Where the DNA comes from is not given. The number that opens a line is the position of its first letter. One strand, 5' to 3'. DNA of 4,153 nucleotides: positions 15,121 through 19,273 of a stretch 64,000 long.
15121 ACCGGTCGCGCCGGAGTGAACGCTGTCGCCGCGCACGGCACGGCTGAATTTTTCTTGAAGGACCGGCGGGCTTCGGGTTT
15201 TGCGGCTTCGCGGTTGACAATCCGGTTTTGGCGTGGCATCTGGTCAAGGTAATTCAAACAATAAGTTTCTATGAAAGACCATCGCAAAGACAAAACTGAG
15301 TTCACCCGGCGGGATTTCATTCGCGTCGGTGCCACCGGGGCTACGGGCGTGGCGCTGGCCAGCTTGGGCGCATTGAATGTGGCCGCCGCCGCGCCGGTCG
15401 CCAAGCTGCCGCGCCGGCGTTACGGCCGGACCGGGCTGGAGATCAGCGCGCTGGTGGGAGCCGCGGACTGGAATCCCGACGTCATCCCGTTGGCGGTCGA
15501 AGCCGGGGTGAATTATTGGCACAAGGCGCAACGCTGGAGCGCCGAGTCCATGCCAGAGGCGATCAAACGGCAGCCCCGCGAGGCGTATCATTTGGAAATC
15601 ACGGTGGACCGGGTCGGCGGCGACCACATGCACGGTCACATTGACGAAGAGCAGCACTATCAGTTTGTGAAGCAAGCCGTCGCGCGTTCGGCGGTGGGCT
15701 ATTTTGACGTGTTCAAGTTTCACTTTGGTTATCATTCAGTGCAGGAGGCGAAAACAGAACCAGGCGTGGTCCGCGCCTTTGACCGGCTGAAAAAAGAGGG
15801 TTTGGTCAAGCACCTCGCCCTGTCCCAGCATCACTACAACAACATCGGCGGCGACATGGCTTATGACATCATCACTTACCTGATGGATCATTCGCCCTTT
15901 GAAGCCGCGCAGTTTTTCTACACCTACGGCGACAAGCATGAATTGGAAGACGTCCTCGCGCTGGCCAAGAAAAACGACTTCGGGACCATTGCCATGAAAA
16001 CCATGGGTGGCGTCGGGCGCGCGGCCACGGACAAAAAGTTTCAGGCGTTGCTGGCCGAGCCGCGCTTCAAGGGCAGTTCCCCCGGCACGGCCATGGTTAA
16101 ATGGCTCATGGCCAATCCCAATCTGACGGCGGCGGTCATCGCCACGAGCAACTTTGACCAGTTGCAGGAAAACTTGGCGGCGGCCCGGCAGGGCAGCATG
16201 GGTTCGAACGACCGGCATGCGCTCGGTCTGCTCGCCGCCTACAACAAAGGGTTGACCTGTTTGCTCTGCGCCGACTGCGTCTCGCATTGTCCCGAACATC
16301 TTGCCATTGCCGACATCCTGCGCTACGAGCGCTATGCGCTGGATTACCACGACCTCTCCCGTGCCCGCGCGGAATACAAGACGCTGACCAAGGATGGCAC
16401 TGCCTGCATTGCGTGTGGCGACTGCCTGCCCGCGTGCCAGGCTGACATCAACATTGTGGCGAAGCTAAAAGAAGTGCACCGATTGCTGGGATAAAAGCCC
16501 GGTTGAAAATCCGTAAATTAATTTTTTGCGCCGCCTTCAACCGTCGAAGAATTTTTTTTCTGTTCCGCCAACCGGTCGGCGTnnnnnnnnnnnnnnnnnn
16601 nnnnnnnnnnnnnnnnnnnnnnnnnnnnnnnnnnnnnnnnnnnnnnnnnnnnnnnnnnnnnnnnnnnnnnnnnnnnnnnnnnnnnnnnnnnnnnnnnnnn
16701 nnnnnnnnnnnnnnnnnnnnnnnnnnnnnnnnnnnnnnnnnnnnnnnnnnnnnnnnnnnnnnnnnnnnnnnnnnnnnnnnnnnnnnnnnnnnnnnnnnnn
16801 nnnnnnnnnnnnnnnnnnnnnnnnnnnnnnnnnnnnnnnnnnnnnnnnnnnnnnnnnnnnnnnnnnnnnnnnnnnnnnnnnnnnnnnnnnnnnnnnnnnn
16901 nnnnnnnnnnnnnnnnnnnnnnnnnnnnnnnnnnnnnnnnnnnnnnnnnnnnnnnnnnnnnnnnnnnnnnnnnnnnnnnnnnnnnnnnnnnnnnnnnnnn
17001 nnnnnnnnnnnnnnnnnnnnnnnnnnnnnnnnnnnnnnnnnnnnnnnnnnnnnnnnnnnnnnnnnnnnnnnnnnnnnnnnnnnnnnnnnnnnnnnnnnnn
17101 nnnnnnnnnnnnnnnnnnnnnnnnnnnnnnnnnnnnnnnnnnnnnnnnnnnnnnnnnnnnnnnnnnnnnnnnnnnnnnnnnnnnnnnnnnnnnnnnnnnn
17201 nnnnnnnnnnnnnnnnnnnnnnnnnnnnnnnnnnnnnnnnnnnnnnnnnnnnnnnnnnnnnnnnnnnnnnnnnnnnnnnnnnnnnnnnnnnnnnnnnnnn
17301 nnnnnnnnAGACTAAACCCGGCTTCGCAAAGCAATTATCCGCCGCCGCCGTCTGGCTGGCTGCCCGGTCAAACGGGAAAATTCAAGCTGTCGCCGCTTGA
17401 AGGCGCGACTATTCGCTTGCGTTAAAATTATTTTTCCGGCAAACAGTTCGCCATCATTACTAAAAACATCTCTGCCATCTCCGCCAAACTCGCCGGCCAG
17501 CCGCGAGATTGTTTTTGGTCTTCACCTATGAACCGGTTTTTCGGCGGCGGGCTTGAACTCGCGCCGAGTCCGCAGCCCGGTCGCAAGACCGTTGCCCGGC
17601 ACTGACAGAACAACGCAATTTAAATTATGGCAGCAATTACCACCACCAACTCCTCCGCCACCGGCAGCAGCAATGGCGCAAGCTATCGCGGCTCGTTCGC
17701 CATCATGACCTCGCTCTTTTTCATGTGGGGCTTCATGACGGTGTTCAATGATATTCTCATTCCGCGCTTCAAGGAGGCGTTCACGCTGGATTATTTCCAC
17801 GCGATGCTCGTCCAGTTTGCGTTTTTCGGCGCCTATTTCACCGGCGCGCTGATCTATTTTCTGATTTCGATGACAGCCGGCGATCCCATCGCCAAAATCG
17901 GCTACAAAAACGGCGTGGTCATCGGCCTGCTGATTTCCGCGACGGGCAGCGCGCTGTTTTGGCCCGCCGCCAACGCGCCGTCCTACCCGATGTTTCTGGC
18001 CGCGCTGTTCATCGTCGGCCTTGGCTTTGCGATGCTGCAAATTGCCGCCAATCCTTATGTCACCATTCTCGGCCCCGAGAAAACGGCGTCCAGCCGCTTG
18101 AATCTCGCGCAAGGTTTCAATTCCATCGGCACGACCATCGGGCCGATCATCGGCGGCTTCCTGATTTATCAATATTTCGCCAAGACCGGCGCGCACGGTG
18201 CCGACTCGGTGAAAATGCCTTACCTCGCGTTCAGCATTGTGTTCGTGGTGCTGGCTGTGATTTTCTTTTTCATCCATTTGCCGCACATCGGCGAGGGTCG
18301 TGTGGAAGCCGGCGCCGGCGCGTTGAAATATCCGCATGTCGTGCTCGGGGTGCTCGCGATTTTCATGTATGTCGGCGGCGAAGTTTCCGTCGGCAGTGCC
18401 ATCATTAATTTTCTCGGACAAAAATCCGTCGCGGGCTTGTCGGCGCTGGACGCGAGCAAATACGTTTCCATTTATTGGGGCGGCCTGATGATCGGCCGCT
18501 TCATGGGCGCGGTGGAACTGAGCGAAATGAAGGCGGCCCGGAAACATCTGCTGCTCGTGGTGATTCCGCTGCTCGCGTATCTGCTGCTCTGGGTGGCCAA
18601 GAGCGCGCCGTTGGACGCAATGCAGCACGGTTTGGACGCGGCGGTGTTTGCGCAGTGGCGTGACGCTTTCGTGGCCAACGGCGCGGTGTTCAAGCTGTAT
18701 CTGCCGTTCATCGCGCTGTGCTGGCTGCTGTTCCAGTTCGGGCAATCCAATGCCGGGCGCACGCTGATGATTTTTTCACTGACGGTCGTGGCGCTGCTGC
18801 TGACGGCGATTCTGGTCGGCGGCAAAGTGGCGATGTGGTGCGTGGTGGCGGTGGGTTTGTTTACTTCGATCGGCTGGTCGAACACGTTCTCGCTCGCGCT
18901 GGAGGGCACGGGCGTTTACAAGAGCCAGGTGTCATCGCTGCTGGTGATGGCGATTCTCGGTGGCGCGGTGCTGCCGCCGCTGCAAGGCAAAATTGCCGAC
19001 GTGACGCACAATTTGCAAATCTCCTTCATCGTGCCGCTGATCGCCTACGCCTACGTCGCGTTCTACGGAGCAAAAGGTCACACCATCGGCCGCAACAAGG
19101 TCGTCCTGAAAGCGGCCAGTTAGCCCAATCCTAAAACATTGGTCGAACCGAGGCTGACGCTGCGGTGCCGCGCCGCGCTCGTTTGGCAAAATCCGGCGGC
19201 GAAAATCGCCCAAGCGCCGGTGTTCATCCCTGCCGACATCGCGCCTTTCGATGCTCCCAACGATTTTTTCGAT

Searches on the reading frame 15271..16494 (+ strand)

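Call 54: search_protein_families(library=pfam, proteins=[window:15271-16494:+], max_evalue=0.00001)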
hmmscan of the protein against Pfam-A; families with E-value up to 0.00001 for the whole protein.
window:15271-16494:+ (407 aa): 2 families
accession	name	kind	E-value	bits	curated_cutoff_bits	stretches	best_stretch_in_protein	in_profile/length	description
PF00248.27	Aldo_ket_red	-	4e-15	56.1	24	1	74-305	27-274/291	Aldo/keto reductase family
PF13187.11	Fer4_9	-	7.1e-06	26.4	27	0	330-392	2-50/52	4Fe-4S dicluster domain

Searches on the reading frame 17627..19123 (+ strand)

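Call 54: search_protein_families(library=pfam, proteins=[window:17627-19123:+], max_evalue=0.00001)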
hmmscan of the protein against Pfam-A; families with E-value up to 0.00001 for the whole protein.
window:17627-19123:+ (498 aa): 1 family
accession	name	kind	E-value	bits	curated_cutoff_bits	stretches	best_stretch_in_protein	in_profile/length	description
PF07690.21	MFS_1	-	5.5e-14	52.3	33.4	1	30-327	5-291/347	Major Facilitator Superfamily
